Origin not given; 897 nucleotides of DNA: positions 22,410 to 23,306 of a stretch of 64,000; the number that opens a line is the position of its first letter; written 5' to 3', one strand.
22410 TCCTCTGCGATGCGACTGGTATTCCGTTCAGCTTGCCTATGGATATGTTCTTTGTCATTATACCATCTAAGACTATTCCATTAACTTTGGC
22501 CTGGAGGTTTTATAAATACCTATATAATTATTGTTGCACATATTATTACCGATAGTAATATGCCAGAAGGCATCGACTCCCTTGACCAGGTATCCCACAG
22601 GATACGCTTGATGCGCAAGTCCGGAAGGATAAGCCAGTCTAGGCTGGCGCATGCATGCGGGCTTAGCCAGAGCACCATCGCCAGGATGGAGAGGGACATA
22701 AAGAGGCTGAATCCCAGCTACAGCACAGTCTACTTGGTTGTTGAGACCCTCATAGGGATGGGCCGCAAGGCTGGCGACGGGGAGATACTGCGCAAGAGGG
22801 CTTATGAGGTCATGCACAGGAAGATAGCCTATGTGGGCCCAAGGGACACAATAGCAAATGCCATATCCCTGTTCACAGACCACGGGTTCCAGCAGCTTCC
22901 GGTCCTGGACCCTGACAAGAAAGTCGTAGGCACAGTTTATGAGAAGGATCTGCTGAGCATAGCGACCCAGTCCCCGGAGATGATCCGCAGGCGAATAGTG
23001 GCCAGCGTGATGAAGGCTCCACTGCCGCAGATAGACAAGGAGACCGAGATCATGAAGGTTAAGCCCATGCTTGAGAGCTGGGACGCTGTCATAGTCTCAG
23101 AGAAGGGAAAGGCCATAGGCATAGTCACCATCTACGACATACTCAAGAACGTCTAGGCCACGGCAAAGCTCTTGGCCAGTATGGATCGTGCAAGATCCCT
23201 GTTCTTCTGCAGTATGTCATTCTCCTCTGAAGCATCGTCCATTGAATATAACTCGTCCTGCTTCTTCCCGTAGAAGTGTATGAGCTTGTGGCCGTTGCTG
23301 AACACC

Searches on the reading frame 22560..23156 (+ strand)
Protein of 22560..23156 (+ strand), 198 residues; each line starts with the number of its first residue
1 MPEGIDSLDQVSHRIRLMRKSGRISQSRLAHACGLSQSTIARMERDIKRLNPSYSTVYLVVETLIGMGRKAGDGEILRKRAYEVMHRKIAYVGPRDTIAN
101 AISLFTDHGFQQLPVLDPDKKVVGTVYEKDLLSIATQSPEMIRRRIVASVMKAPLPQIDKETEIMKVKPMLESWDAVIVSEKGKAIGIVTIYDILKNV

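Call 47: search_protein_families(library=pfam, proteins=[window:22560-23156:+], max_evalue=0.01)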
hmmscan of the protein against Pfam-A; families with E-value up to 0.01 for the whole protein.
window:22560-23156:+ (198 aa): 9 families
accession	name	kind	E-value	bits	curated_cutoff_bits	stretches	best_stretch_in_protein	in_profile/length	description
PF00571.33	CBS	-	6.7e-20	71.6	24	2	82-133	2-53/57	CBS domain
PF01381.28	HTH_3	-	1.1e-07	32.2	23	1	15-63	1-47/55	Helix-turn-helix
PF13560.12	HTH_31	-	3.2e-05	24.6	27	1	12-50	3-42/64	Helix-turn-helix domain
PF13412.12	HTH_24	-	0.00035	20.5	21.9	1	16-42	10-36/48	Winged helix-turn-helix DNA-binding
PF01371.25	Trp_repressor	-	0.0013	19.2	27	1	6-56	30-82/88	Trp repressor protein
PF13404.12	HTH_AsnC-type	-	0.0015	18.8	27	1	15-42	9-36/42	AsnC-type helix-turn-helix domain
PF20432.4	Xre-like-HTH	-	0.0034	18.1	25.8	1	21-55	21-55/63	Antitoxin Xre-like helix-turn-helix domain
PF12844.13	HTH_19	-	0.0048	17.2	30.2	1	14-64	3-51/64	Helix-turn-helix domain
PF13443.12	HTH_26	-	0.0092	16.6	22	0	16-49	3-37/63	Cro/C1-type HTH DNA-binding domain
